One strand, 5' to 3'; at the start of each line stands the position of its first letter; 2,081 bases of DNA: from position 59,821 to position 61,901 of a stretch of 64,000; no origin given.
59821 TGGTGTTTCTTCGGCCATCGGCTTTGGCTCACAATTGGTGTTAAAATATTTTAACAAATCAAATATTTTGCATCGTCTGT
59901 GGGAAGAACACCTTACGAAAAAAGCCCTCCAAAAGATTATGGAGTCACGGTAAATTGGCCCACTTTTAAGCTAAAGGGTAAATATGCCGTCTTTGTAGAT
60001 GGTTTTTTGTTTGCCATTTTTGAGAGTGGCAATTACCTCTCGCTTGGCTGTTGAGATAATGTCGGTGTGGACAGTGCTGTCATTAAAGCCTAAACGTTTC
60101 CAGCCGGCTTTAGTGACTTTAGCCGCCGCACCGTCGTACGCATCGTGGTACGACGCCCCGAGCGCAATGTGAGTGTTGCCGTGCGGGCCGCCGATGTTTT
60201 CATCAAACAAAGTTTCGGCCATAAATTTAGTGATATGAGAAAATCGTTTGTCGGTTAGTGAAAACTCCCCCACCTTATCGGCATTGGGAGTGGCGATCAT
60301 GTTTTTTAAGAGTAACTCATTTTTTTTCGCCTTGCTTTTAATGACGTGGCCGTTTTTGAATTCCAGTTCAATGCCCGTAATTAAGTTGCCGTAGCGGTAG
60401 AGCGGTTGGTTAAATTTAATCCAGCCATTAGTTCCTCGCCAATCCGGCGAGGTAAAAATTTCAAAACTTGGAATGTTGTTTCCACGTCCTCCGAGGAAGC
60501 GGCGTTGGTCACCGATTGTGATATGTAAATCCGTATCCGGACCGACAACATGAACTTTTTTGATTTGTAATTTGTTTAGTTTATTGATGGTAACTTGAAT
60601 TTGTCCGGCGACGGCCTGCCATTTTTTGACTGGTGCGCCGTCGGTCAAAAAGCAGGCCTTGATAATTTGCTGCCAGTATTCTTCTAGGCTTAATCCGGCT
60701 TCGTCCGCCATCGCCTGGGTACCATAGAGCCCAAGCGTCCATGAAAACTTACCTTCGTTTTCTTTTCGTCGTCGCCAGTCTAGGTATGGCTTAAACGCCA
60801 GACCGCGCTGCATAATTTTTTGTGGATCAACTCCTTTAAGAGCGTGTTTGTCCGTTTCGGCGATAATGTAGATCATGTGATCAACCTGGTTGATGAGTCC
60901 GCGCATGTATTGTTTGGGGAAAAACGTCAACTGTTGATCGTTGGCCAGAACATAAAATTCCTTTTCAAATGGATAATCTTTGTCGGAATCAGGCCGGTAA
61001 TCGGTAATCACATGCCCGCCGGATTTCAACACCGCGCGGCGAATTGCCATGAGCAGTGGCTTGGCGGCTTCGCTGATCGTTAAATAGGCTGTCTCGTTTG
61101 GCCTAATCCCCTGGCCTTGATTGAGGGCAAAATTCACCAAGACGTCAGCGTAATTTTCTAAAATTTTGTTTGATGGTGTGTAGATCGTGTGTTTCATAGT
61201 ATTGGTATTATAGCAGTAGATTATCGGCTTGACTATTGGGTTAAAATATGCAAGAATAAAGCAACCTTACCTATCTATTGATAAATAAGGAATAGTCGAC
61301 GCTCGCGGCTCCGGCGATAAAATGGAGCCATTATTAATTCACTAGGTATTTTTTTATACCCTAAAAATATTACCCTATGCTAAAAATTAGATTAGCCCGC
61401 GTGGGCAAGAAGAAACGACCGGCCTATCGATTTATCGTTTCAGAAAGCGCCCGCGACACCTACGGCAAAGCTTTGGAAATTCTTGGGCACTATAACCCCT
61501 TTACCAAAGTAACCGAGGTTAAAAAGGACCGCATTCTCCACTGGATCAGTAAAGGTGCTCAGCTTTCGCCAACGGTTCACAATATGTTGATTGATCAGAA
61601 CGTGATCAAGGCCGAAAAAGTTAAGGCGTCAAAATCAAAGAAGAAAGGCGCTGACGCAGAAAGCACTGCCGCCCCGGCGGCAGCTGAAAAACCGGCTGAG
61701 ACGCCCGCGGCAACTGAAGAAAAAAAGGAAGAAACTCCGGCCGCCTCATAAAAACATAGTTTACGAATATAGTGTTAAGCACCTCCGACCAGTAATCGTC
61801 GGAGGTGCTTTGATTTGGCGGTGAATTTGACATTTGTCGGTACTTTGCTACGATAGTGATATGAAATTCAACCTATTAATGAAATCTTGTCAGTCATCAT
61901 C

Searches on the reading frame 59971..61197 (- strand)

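Call 13: search_protein_families(library=pfam, proteins=[window:59971-61197:-], max_evalue=0.001)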
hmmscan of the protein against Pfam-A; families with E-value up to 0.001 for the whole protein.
window:59971-61197:- (408 aa): 1 family
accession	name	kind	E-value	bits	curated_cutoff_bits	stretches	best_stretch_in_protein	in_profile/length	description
PF02073.20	Peptidase_M29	-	6e-93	312.3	27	1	11-406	3-406/406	Thermophilic metalloprotease (M29)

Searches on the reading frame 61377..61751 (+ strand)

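Call 13: search_protein_families(library=pfam, proteins=[window:61377-61751:+], max_evalue=0.001)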
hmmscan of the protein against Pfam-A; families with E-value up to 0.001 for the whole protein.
window:61377-61751:+ (124 aa): 1 family
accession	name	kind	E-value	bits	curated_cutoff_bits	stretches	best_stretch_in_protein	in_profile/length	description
PF00886.24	Ribosomal_S16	-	1.4e-16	60.6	27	1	8-64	1-62/62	Ribosomal protein S16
